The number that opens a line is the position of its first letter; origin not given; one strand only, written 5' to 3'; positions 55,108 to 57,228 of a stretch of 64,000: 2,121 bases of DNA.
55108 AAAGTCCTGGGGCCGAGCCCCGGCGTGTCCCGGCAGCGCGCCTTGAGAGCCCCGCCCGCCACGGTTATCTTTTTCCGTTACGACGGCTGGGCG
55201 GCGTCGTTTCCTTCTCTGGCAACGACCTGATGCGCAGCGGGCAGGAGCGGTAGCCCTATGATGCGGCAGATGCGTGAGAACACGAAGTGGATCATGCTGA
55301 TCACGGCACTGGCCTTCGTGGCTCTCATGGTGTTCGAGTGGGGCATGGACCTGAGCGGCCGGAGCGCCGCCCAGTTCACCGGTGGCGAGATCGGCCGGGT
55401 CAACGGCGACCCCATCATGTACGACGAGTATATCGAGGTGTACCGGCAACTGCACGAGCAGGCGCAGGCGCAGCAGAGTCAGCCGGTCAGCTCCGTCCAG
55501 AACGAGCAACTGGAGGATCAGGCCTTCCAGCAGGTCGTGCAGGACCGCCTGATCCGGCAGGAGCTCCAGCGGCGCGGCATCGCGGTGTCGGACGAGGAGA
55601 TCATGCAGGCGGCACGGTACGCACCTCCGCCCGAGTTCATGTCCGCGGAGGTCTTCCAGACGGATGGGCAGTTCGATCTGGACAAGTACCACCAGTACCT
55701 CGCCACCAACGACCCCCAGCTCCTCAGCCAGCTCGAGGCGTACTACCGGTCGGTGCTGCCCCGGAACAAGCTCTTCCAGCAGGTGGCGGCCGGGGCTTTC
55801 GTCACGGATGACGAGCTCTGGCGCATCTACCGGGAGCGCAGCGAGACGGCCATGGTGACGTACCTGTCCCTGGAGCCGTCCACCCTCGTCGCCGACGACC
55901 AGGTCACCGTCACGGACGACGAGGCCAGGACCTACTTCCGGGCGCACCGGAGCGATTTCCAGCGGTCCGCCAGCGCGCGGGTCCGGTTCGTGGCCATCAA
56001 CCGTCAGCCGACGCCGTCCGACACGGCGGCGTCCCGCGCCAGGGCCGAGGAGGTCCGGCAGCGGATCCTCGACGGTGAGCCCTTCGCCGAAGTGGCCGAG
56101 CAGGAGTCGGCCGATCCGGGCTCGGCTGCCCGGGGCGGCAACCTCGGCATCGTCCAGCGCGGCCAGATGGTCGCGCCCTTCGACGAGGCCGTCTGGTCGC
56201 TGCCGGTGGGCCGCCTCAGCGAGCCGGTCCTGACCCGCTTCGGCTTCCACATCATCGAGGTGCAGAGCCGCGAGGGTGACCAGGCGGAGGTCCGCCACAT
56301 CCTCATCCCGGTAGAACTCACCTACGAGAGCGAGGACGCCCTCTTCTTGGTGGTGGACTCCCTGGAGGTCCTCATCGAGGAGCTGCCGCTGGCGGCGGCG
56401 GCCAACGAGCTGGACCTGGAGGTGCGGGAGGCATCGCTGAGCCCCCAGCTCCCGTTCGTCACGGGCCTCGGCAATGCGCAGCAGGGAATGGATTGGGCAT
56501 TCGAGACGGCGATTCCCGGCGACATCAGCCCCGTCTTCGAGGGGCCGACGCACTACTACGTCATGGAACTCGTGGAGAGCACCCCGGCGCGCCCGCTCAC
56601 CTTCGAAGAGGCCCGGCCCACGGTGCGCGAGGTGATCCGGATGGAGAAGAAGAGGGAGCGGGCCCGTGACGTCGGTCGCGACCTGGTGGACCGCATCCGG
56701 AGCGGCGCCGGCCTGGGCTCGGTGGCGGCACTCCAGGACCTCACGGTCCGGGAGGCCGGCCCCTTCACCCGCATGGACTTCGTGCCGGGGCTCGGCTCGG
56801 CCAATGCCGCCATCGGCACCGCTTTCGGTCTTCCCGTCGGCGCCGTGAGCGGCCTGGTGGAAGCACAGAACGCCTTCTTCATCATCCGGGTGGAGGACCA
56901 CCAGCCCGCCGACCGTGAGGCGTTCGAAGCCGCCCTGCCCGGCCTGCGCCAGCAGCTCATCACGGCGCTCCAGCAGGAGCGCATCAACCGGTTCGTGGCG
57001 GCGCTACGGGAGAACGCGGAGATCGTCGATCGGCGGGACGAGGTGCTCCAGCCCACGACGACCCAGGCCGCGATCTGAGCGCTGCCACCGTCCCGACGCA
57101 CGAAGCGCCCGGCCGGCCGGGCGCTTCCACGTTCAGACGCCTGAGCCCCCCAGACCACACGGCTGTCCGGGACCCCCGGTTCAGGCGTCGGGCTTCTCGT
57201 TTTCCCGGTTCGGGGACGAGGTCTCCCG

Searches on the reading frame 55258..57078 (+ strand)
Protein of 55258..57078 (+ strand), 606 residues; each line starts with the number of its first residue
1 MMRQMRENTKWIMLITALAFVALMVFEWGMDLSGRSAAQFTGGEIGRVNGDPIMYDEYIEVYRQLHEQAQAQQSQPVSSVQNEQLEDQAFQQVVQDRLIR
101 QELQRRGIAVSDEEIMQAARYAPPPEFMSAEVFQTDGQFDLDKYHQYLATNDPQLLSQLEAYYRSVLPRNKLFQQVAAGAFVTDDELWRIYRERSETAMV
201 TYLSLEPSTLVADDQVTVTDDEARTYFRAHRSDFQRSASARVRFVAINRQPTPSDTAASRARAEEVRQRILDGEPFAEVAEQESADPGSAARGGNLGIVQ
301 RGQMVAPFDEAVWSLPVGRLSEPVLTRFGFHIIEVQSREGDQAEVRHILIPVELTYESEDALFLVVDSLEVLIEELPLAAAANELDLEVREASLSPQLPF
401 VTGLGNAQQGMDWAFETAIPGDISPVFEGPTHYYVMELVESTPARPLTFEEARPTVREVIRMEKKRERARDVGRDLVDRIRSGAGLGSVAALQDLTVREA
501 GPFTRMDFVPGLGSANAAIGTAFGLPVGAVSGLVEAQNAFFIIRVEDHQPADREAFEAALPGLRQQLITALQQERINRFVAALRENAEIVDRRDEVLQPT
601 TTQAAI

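Call 58: find_homologous_proteins(query=window:55258-57078:+, max_evalue=1e-40)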
Query window:55258-57078:+ (606 aa): 1475 proteins with E <= 1e-40 among 8000 candidates; the best 120 are listed.
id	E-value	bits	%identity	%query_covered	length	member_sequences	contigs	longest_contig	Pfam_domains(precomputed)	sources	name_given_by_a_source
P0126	1.3e-236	805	58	100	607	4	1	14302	PF13145.13,PF00639.28,PF13624.12,PF13616.13,PF13623.12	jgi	jgi:peptidyl-prolyl cis-trans isomerase D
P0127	2.1e-236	804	58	100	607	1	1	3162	PF13145.13,PF00639.28,PF13624.12,PF13616.13,PF13623.12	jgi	jgi:peptidyl-prolyl cis-trans isomerase D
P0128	4.1e-236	803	58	100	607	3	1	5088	PF13145.13,PF00639.28,PF13624.12,PF13616.13,PF13623.12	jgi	jgi:peptidyl-prolyl cis-trans isomerase D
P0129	1.3e-231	788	56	100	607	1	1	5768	PF13145.13,PF00639.28,PF13624.12,PF13616.13,PF13623.12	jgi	jgi:peptidyl-prolyl cis-trans isomerase D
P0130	1.1e-230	785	56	100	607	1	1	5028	PF13145.13,PF00639.28,PF13624.12,PF13616.13,PF13623.12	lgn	-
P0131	2.3e-226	771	59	100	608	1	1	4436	PF13145.13,PF00639.28,PF13624.12,PF13616.13,PF13623.12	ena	-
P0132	6.0e-223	760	58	100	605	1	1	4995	PF13145.13,PF00639.28,PF13624.12,PF13616.13,PF13623.12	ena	-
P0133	4.7e-222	757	58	99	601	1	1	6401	PF13145.13,PF00639.28,PF13624.12,PF13616.13,PF13623.12,PF09312.17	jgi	jgi:peptidyl-prolyl cis-trans isomerase D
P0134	7.9e-221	753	59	99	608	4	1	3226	PF13145.13,PF00639.28,PF13624.12,PF13616.13,PF13623.12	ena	-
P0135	2.2e-220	751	57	100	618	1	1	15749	PF13145.13,PF00639.28,PF13624.12,PF13616.13,PF13623.12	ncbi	-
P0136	5.2e-220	750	57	99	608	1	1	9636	PF13145.13,PF00639.28,PF13624.12,PF13616.13,PF13623.12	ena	-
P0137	9.9e-220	749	58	99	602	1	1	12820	PF13145.13,PF00639.28,PF13624.12,PF13616.13,PF13623.12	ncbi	-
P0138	9.5e-219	746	58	99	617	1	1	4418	PF13145.13,PF00639.28,PF13624.12,PF13616.13,PF13623.12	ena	-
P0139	1.8e-218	745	57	99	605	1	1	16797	PF13145.13,PF00639.28,PF13624.12,PF13616.13,PF13623.12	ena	-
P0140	3.1e-218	744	57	99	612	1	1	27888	PF13145.13,PF00639.28,PF13624.12,PF13616.13,PF13623.12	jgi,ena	-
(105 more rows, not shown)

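Call 59: find_encoding_contigs(protein=P0126, flank=4000, max_places=2)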
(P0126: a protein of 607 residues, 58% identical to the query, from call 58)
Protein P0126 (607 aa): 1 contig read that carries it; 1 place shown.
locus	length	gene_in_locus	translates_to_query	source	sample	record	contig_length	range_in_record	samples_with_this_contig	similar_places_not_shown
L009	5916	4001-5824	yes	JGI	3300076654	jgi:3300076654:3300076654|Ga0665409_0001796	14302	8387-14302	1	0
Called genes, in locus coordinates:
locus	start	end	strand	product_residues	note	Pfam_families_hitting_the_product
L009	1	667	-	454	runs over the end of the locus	PF00289:Biotin_carb_N, PF02222:ATP-grasp (weak), PF02786:CPSase_L_D2, PF07478:Dala_Dala_lig_C, PF02785:Biotin_carb_C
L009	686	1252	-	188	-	PF00364:Biotin_lipoyl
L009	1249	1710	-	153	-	PF01220:DHquinase_II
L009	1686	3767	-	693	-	-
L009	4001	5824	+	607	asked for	PF13623:SurA_N_2, PF13624:SurA_N_3, PF13145:Rotamase_2, PF13616:Rotamase_3, PF00639:Rotamase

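Call 60: find_encoding_contigs(protein=P0135, flank=4000, max_places=2)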
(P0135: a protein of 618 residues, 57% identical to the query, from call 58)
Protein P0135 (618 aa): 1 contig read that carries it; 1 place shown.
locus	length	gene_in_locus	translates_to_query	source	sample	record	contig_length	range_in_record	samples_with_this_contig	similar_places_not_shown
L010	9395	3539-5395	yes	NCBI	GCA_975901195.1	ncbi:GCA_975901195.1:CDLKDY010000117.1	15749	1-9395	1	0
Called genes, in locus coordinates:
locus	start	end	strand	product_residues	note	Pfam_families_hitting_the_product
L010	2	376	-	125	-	?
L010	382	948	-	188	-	PF00364:Biotin_lipoyl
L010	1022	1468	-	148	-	PF01220:DHquinase_II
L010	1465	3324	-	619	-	PF13432:TPR_16, PF24575:TPR_Slam (faint), PF00515:TPR_1 (faint), PF07719:TPR_2 (faint), PF13174:TPR_6 (faint), PF14559:TPR_19, PF13424:TPR_12, PF14559:TPR_19, +6 more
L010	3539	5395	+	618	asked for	PF13623:SurA_N_2, PF13624:SurA_N_3, PF13145:Rotamase_2, PF13616:Rotamase_3, PF00639:Rotamase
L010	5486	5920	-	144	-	-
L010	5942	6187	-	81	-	-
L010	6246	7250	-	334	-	PF00348:polyprenyl_synt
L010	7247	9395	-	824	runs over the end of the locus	PF13174:TPR_6 (faint), PF21033:RMD1-3 (faint), PF12895:ANAPC3 (faint), PF13424:TPR_12 (weak), PF13424:TPR_12 (weak), PF00515:TPR_1, PF07719:TPR_2 (weak), PF13181:TPR_8, +7 more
